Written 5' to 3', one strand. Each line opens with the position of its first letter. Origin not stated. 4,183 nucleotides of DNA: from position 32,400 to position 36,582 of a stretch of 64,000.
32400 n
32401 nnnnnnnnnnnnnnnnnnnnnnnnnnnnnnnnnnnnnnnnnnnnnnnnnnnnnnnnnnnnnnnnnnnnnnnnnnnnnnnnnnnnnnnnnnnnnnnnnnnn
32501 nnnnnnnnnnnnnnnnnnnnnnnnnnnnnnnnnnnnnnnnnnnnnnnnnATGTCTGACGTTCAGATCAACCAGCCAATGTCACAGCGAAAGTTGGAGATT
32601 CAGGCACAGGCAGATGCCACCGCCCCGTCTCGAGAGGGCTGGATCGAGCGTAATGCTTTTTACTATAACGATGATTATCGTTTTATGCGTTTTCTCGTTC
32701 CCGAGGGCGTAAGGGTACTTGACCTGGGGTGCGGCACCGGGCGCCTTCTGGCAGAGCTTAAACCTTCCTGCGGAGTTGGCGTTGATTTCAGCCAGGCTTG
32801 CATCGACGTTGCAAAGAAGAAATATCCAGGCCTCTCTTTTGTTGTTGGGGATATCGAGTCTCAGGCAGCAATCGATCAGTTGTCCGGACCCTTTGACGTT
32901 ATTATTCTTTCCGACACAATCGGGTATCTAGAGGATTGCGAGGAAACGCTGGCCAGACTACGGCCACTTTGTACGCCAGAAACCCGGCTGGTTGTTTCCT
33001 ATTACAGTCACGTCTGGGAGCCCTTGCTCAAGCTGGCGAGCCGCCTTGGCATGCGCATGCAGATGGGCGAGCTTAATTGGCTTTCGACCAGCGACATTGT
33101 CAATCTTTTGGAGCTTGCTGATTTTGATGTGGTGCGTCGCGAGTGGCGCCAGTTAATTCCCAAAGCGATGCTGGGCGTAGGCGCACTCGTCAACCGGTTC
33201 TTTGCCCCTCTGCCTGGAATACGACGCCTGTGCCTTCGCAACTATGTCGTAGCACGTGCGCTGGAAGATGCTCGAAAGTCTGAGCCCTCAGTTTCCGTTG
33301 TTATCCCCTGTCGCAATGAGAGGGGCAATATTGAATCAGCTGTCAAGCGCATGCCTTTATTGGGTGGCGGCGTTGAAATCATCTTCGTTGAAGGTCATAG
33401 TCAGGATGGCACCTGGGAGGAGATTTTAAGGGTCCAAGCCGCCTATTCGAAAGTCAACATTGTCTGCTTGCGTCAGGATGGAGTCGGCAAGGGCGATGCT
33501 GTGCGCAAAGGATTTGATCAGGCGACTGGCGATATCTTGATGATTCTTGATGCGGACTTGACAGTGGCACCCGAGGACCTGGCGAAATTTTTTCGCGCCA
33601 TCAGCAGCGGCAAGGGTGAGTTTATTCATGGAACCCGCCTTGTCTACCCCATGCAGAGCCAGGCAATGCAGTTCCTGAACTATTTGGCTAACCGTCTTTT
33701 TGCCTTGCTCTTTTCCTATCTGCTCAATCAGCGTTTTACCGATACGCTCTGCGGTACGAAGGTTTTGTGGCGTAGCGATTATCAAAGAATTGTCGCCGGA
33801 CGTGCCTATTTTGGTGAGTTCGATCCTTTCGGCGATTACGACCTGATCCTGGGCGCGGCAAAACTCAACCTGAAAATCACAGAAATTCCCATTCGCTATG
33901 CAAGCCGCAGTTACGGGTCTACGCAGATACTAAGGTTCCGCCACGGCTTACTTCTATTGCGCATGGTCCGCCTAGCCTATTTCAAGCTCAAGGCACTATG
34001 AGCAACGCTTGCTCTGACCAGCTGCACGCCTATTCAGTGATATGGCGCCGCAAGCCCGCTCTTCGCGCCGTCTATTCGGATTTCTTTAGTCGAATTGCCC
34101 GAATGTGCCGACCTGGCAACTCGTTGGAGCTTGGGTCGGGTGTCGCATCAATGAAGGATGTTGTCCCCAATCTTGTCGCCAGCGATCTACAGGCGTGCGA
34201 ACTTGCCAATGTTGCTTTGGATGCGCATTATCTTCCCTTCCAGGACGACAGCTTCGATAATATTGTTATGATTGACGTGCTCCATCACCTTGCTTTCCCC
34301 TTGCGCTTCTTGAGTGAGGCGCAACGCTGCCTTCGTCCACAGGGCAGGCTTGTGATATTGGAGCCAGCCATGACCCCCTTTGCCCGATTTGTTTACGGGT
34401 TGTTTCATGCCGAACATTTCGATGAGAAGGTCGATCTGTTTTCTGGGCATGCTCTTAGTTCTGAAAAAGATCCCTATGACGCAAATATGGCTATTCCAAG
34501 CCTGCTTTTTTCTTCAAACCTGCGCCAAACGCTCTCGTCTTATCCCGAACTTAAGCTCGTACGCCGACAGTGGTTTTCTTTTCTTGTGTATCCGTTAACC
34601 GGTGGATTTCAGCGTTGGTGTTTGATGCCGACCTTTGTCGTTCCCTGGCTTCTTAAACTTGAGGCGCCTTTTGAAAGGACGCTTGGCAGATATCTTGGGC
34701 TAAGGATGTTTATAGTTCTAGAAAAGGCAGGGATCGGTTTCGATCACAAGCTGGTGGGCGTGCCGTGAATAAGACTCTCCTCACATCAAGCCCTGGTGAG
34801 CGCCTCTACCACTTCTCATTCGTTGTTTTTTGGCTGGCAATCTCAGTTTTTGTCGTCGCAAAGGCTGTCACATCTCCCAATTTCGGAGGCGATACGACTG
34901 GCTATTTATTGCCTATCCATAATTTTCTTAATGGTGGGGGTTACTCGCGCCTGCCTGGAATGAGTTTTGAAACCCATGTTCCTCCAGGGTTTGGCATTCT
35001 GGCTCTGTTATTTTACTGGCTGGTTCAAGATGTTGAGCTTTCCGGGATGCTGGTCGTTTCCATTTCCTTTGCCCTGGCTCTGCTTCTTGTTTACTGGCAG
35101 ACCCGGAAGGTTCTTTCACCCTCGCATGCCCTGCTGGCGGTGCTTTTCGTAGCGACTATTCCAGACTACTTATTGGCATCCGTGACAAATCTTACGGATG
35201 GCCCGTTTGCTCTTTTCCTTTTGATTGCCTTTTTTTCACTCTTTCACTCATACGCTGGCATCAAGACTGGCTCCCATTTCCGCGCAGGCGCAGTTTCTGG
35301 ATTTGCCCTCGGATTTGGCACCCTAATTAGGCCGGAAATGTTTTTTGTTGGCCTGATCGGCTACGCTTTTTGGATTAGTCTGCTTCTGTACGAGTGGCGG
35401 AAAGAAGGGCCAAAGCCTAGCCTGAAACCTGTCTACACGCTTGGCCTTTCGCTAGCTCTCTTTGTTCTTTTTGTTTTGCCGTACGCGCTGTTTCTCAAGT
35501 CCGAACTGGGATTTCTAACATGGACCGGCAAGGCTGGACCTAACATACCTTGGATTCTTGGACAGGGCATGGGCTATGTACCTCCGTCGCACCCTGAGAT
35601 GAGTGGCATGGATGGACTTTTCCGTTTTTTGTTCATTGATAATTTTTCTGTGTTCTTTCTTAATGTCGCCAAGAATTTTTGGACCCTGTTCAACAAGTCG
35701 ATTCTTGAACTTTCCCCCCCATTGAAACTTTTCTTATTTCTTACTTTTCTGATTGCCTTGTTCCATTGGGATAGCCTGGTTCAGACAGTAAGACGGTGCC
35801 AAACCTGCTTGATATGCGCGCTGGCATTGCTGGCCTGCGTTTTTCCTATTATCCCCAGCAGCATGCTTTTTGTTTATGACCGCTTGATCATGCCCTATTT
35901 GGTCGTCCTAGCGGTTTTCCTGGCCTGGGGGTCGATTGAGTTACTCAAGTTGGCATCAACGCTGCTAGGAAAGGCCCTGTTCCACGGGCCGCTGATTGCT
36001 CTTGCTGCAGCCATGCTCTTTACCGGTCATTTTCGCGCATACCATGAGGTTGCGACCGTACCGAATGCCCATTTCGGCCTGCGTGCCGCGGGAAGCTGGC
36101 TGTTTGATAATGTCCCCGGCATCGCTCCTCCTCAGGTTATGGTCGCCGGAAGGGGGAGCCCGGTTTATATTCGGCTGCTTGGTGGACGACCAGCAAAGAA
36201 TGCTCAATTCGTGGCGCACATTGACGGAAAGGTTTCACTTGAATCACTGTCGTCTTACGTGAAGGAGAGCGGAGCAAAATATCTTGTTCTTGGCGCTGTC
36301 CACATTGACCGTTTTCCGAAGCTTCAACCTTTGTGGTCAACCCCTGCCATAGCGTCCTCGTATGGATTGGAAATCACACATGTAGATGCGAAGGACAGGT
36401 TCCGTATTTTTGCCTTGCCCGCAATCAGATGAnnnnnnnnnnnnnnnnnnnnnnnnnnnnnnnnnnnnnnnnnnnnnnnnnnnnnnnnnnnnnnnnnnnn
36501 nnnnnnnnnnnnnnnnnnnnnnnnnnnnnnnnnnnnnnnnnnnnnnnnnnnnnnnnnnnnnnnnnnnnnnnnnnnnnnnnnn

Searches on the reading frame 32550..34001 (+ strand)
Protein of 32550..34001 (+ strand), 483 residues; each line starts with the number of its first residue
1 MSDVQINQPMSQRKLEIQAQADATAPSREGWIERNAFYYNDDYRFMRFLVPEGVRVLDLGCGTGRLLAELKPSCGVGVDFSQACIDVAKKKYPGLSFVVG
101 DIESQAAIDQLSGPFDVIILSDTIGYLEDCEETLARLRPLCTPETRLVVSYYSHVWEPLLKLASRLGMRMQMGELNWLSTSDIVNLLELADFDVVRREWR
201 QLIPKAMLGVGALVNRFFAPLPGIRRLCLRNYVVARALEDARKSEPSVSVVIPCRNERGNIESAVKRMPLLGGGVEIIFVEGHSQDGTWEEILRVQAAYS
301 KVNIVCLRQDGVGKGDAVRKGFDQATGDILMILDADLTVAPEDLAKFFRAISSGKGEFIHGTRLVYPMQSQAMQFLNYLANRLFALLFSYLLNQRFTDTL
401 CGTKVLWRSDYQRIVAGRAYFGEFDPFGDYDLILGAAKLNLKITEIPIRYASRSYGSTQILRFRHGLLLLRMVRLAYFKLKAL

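Call 18: search_protein_families(library=pfam, proteins=[window:32550-34001:+], max_evalue=0.00001)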
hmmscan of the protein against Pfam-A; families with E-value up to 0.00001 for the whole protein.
window:32550-34001:+ (483 aa): 9 families
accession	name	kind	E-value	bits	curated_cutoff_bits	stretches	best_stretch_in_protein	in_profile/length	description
PF00535.33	Glycos_transf_2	-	3.8e-21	76.2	23.3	1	249-374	1-126/168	Glycosyl transferase family 2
PF13489.12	Methyltransf_23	-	9.5e-18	64.9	27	1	46-195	14-162/164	Methyltransferase domain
PF13847.12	Methyltransf_31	-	3.6e-15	56.4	27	1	53-154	4-114/145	Methyltransferase domain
PF13649.12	Methyltransf_25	-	1.9e-13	51.4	27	1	56-143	1-95/97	Methyltransferase domain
PF08242.18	Methyltransf_12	-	2.1e-12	48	30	1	57-146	1-97/98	Methyltransferase domain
PF07021.18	MetW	-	1.4e-11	44.9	21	1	41-196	2-155/193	Methionine biosynthesis protein MetW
PF08241.18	Methyltransf_11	-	1e-10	42.5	21.2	1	57-148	1-94/95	Methyltransferase domain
PF13641.12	Glyco_tranf_2_3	-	2.5e-09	38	27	1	246-411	1-170/230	Glycosyltransferase like family 2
PF10111.15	Glyco_tranf_2_2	-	6.3e-09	36.1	27.3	1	249-370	1-125/276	Glycosyltransferase like family 2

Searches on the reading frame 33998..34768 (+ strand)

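Call 18: search_protein_families(library=pfam, proteins=[window:33998-34768:+], max_evalue=0.00001)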
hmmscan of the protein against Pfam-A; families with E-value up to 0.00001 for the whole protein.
window:33998-34768:+ (256 aa): 5 families
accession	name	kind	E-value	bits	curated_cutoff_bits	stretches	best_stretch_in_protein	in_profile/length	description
PF08241.18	Methyltransf_11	-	4.2e-13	50.2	21.2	1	57-120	28-95/95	Methyltransferase domain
PF13489.12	Methyltransf_23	-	7.4e-10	39.2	27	1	25-154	8-151/164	Methyltransferase domain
PF08242.18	Methyltransf_12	-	1.8e-07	32.2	30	1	71-118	50-98/98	Methyltransferase domain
PF13847.12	Methyltransf_31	-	2.3e-07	31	27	1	74-124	61-113/145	Methyltransferase domain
PF13649.12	Methyltransf_25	-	7.9e-07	30.1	27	1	68-116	47-97/97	Methyltransferase domain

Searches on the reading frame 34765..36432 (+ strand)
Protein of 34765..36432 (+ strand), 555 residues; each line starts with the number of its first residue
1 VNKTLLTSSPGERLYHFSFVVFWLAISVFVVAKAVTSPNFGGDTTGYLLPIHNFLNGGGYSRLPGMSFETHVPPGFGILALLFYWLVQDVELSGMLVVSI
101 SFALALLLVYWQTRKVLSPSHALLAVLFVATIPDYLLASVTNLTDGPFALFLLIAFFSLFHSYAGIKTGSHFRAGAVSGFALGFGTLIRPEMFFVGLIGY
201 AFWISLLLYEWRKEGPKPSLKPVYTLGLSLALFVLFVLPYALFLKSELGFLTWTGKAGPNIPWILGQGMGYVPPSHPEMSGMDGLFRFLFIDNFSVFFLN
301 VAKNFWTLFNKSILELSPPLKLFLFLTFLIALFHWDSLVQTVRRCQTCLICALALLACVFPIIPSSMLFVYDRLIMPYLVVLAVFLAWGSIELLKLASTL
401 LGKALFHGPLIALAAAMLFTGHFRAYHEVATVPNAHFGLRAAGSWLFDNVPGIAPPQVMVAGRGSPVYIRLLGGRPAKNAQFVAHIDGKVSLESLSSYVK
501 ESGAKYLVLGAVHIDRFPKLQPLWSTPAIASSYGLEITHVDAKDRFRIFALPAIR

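Call 64: search_protein_families(library=pfam, proteins=[window:34765-36432:+], max_evalue=0.01)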
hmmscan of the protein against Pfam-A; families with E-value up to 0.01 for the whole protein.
window:34765-36432:+ (555 aa): 1 family
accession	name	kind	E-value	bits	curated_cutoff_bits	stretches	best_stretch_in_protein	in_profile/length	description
PF13231.12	PMT_2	-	1.1e-10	42.3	26.1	1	72-204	2-132/160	Dolichyl-phosphate-mannose-protein mannosyltransferase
